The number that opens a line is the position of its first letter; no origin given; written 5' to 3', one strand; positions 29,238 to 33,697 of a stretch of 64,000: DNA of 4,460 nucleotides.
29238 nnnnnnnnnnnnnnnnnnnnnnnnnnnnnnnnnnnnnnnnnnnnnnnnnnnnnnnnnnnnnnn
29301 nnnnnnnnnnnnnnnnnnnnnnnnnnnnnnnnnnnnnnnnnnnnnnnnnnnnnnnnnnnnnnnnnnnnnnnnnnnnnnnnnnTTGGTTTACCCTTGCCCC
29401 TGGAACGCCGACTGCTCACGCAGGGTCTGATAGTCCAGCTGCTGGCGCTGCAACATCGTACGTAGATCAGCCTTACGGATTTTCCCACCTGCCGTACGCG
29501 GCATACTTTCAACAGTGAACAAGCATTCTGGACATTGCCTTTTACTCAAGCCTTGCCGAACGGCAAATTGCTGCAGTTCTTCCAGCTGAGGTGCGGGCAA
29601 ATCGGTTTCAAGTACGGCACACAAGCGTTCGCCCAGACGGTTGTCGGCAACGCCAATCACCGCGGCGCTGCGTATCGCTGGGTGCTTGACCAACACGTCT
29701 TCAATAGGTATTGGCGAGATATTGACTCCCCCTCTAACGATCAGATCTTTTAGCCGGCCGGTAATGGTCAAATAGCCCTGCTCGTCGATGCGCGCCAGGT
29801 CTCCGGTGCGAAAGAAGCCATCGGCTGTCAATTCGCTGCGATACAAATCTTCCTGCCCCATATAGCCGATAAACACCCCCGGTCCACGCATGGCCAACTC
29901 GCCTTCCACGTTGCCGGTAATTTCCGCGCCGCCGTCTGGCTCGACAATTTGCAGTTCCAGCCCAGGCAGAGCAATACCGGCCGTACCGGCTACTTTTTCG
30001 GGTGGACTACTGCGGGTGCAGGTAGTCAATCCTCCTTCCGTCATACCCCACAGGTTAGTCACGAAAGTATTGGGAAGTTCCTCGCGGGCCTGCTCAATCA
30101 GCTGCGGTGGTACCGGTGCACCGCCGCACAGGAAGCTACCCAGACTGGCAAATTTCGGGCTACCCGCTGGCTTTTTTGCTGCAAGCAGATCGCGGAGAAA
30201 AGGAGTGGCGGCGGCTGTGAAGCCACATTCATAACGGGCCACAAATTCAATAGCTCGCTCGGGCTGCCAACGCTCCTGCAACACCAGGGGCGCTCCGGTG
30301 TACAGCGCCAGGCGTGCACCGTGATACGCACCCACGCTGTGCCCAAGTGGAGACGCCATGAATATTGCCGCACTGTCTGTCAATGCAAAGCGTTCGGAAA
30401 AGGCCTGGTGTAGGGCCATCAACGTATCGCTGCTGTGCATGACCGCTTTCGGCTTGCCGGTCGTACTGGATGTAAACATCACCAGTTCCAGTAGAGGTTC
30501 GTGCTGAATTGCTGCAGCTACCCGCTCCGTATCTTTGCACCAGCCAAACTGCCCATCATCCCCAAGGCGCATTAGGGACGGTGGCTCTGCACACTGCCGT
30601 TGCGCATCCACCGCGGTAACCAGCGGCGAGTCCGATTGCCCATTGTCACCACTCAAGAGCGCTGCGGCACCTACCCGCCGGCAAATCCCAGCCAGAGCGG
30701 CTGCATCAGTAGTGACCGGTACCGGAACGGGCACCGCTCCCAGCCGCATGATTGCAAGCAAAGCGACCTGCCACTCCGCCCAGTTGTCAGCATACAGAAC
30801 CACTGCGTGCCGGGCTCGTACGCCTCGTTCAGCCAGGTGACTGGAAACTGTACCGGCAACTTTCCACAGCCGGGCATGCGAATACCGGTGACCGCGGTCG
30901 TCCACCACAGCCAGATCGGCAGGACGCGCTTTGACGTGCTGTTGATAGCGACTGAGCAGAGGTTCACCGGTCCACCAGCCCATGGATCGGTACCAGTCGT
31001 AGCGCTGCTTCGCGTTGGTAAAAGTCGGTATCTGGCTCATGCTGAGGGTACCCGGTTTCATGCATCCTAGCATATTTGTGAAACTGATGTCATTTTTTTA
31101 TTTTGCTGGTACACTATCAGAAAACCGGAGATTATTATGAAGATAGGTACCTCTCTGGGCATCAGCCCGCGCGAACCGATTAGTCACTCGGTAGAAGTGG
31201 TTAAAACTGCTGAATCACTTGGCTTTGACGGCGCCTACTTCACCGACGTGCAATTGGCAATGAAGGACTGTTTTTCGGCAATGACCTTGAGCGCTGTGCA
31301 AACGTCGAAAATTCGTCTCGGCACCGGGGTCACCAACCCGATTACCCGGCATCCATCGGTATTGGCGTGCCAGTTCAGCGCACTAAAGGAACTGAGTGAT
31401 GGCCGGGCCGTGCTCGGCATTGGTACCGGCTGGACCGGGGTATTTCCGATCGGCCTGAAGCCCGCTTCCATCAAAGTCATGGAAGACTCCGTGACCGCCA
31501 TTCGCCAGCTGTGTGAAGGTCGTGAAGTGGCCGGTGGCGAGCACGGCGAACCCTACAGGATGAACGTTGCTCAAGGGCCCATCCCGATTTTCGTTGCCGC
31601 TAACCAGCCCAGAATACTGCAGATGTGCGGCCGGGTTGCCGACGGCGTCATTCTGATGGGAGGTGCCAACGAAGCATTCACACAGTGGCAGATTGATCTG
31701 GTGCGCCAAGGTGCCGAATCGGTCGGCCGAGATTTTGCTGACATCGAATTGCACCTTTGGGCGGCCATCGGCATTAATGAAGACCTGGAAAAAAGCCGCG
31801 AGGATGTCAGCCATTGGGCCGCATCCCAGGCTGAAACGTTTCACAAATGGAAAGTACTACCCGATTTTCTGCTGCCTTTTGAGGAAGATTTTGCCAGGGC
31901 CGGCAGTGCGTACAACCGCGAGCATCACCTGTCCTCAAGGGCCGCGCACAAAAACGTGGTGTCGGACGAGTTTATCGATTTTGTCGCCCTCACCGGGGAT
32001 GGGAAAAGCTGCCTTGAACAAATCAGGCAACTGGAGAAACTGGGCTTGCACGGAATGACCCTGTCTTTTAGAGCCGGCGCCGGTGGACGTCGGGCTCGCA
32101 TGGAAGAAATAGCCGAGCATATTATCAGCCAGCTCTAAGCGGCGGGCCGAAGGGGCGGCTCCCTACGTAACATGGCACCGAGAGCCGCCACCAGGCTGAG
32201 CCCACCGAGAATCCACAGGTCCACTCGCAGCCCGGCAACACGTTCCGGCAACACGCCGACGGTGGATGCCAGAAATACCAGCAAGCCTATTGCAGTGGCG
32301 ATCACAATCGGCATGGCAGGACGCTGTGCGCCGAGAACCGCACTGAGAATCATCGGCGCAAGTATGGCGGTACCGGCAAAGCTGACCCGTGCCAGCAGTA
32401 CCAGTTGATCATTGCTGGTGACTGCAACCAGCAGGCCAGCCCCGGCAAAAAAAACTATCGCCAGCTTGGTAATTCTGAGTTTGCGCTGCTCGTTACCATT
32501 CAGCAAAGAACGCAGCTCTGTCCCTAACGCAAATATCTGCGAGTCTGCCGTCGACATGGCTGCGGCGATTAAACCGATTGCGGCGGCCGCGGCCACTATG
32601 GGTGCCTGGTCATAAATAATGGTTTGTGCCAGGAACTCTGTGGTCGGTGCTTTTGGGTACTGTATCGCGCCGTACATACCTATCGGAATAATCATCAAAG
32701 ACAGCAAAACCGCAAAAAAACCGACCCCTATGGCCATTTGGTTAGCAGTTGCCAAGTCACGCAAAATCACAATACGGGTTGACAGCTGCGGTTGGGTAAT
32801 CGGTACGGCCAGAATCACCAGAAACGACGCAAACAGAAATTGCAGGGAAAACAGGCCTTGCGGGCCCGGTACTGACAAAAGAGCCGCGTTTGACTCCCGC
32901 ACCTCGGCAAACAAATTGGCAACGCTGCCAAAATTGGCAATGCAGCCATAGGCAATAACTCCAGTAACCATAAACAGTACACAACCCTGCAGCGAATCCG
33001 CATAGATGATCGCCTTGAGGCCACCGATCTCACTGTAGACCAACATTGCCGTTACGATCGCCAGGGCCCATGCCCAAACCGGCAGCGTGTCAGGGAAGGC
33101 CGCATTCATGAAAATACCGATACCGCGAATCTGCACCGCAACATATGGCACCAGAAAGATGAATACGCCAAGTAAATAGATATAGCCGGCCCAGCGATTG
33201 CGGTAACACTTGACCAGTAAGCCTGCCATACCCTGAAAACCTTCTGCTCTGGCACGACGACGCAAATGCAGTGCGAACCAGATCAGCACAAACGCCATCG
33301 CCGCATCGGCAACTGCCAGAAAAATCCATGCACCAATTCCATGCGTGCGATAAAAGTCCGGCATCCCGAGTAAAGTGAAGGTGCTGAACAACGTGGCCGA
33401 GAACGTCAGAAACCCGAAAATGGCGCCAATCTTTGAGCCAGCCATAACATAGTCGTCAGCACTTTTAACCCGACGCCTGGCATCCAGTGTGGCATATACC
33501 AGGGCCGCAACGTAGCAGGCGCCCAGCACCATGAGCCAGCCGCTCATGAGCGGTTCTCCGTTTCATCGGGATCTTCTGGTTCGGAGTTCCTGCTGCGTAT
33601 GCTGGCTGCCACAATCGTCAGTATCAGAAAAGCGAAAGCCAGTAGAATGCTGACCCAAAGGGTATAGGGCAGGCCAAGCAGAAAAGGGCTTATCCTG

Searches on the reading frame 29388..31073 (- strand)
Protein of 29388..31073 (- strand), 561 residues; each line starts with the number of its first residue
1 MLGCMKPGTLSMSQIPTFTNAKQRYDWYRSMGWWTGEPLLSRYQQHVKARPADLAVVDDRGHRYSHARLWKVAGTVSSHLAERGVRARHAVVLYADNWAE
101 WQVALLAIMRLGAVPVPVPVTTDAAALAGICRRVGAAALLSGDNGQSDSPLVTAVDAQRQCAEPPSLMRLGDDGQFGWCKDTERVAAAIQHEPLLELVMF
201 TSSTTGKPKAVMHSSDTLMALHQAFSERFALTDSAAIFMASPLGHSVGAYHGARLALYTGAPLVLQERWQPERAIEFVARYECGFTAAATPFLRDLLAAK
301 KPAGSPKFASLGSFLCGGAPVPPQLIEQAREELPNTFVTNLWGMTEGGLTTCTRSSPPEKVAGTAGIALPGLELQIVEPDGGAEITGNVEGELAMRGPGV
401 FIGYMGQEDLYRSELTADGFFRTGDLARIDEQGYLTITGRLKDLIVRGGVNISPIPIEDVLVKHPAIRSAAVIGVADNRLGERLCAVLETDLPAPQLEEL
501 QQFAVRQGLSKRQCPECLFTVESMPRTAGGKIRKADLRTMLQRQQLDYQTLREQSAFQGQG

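Call 62: search_protein_families(library=pfam, proteins=[window:29388-31073:-], max_evalue=0.00001)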
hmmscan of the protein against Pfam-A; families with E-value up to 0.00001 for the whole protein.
window:29388-31073:- (561 aa): 2 families
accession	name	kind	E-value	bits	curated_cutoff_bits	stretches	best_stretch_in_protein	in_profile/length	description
PF00501.34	AMP-binding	-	6.7e-67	226.4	29.9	1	44-404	2-383/384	AMP-binding enzyme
PF13193.12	AMP-binding_C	-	1.6e-10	42.2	24.5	1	457-531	2-76/76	AMP-binding enzyme C-terminal domain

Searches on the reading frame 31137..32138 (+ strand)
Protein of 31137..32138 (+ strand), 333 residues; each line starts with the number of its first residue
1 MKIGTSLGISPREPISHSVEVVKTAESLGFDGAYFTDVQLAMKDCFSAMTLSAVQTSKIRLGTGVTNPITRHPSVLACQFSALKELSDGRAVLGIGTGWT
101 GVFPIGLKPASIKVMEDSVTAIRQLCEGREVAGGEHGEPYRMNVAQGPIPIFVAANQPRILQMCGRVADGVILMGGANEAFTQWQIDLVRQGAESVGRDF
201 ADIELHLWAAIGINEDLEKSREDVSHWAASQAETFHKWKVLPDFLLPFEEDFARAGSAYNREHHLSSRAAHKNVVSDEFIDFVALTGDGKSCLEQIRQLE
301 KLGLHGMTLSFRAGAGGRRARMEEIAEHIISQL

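Call 62: search_protein_families(library=pfam, proteins=[window:31137-32138:+], max_evalue=0.00001)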
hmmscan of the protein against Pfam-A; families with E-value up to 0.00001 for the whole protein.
window:31137-32138:+ (333 aa): 1 family
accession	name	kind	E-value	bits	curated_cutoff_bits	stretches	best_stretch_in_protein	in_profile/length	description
PF00296.26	Bac_luciferase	-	5.8e-51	174.2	27.9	1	13-305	20-313/314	Luciferase-like monooxygenase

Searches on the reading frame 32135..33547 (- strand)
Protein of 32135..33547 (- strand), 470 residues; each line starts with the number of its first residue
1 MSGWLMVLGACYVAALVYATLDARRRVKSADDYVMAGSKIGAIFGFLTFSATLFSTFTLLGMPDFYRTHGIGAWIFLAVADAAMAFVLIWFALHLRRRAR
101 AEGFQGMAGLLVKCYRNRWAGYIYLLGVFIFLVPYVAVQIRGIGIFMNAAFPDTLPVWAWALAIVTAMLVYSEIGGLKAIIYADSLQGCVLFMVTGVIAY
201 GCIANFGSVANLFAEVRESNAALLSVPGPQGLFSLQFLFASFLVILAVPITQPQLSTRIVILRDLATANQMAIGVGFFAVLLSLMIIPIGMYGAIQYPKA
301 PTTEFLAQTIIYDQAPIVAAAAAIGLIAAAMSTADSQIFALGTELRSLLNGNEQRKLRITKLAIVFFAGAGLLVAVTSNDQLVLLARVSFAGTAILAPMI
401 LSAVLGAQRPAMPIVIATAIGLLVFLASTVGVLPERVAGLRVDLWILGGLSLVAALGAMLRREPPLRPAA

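Call 62: search_protein_families(library=pfam, proteins=[window:32135-33547:-], max_evalue=0.00001)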
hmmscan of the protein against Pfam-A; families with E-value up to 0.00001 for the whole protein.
window:32135-33547:- (470 aa): 1 family
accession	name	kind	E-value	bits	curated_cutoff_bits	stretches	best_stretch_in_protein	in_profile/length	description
PF00474.23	SSF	-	4.9e-11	42.6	22.8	1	33-338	1-313/406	Sodium:solute symporter family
